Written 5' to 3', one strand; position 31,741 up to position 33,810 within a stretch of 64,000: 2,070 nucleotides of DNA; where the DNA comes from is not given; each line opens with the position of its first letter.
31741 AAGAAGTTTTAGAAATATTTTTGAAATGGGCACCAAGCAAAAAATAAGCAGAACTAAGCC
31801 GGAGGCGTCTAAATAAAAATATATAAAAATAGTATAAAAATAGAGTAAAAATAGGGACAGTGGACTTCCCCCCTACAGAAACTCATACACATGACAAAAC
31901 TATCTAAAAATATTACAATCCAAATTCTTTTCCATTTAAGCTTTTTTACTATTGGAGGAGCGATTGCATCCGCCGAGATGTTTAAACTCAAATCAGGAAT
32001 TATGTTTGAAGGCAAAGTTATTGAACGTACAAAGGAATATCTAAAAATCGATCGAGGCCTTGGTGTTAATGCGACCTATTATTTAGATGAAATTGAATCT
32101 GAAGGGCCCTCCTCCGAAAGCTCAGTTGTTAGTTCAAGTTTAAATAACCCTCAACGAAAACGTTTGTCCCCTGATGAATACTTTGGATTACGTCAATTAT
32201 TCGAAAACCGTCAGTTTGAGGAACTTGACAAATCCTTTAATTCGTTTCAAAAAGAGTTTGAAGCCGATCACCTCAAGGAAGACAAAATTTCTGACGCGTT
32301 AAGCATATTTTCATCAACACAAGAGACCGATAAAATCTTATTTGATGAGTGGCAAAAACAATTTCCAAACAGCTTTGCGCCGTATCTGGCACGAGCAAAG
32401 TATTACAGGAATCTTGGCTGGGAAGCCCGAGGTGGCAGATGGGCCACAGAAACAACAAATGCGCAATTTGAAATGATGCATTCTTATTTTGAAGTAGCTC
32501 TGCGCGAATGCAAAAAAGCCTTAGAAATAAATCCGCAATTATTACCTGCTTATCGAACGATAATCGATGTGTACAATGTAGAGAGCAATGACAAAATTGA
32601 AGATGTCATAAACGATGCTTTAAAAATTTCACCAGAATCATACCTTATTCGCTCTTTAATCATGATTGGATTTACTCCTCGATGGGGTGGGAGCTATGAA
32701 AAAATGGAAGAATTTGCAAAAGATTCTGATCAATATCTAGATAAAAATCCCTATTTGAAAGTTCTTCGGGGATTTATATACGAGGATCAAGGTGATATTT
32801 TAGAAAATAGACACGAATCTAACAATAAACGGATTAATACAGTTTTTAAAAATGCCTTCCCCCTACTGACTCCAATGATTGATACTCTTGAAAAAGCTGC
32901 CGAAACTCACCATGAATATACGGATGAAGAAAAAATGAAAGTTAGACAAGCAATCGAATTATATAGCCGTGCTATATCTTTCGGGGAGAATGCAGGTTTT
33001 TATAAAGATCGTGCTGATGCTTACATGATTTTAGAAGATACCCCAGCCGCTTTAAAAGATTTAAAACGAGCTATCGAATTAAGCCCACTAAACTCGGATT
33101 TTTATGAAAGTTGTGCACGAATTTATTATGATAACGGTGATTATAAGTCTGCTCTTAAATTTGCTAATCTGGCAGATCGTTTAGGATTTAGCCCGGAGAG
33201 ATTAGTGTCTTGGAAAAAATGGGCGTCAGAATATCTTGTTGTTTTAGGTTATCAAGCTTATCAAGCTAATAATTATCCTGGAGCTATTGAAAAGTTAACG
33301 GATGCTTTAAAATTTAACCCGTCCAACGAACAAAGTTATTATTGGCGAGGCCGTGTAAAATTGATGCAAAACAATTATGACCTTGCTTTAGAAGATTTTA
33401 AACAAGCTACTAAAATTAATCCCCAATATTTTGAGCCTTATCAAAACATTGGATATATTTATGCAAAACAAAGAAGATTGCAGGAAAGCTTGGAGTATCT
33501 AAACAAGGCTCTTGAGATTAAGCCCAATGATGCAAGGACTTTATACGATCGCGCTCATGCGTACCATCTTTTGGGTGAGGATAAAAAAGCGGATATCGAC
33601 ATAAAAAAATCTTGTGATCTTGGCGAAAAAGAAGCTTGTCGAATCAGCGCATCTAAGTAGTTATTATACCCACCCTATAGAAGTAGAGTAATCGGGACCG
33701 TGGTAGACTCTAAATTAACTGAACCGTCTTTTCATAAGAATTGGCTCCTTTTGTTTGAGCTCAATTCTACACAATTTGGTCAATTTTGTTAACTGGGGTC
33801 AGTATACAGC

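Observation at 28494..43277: Recurring short junction motifs at cassette boundaries across the toxin/immunity region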

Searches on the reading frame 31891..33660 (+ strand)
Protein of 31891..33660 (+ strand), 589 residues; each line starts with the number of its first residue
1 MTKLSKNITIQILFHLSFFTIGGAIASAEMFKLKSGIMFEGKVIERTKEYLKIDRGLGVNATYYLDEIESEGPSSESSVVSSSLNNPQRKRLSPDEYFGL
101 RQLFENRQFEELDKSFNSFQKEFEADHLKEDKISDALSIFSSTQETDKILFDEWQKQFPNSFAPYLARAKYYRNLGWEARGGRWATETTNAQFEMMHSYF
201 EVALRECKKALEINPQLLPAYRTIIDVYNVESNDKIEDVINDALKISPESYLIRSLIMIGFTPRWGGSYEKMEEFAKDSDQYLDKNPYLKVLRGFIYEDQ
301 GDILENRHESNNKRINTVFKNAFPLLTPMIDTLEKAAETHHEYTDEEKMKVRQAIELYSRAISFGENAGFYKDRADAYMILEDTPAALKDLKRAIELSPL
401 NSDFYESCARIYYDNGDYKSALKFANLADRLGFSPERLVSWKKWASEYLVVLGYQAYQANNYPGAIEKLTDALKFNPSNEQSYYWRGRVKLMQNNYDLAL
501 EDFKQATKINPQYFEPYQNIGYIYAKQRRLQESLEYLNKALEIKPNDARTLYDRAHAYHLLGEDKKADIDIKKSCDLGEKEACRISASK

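Call 5: search_protein_families(library=pfam, proteins=[window:31891-33660:+], max_evalue=0.01)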
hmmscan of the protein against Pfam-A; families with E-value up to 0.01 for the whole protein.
window:31891-33660:+ (589 aa): 22 families
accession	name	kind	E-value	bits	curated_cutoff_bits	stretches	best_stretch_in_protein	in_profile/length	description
PF00515.34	TPR_1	-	1.3e-27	94.8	27.8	3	517-547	4-34/34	Tetratricopeptide repeat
PF07719.23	TPR_2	-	1.6e-27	93.8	27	3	515-547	2-34/34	Tetratricopeptide repeat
PF13414.12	TPR_11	-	6.3e-27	93.4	26.8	4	491-527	5-41/42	TPR repeat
PF13431.12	TPR_17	-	8.8e-21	72.8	24.4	3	537-567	2-32/34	Tetratricopeptide repeat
PF13432.12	TPR_16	-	4.9e-19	68.9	32.7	2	452-512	3-63/65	Tetratricopeptide repeat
PF13181.12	TPR_8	-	7.5e-18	63.6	25.7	2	516-547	3-34/34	Tetratricopeptide repeat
PF14559.12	TPR_19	-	3.6e-15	56.5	25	4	491-549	2-60/68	Tetratricopeptide repeat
PF13428.12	TPR_14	-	9.9e-15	54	23.5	0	517-555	4-42/44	Tetratricopeptide repeat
PF13371.12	TPR_9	-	2.2e-12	47.2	35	1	521-567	2-48/73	Tetratricopeptide repeat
PF13226.11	DUF4034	-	3.8e-12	46.7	21.3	1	100-221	5-131/274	Domain of unknown function (DUF4034)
PF13424.12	TPR_12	-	3.3e-11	43.7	30.1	1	519-568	8-65/77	Tetratricopeptide repeat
PF23914.1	TPR_CcmH_CycH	-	2.1e-07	31.4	42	0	471-512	41-82/158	Cytochrome c-type biogenesis protein H TPR domain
PF25575.1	TPR_BSK1_C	-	3.1e-07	30.7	42.2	0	453-513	49-110/118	Serine/threonine-protein kinase BSK1-like, TPR repeats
PF13374.12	TPR_10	-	5.3e-06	26.7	27.5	0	517-543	5-31/42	Tetratricopeptide repeat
PF12895.13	ANAPC3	-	5e-05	23.9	27.2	0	436-501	13-77/82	Anaphase-promoting complex, cyclosome, subunit 3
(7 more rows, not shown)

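Call 27: find_encoding_contigs(protein=window:31891-33660:+, flank=10000, max_places=6)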
Protein window:31891-33660:+ (589 aa): 1 contig read that carries it; 1 place shown.
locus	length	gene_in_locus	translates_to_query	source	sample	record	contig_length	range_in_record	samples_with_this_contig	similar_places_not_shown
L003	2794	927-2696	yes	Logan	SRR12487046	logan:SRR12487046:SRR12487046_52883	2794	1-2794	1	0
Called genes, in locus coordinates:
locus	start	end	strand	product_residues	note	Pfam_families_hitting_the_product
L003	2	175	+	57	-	?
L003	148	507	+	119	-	PF01797:Y1_Tnp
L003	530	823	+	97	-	PF15580:Imm53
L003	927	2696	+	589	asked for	PF13226:DUF4034 (weak), PF13432:TPR_16 (weak), PF13414:TPR_11 (weak), PF13432:TPR_16 (weak), PF00515:TPR_1 (weak), PF13414:TPR_11, PF14559:TPR_19 (weak), PF00515:TPR_1 (weak), +11 more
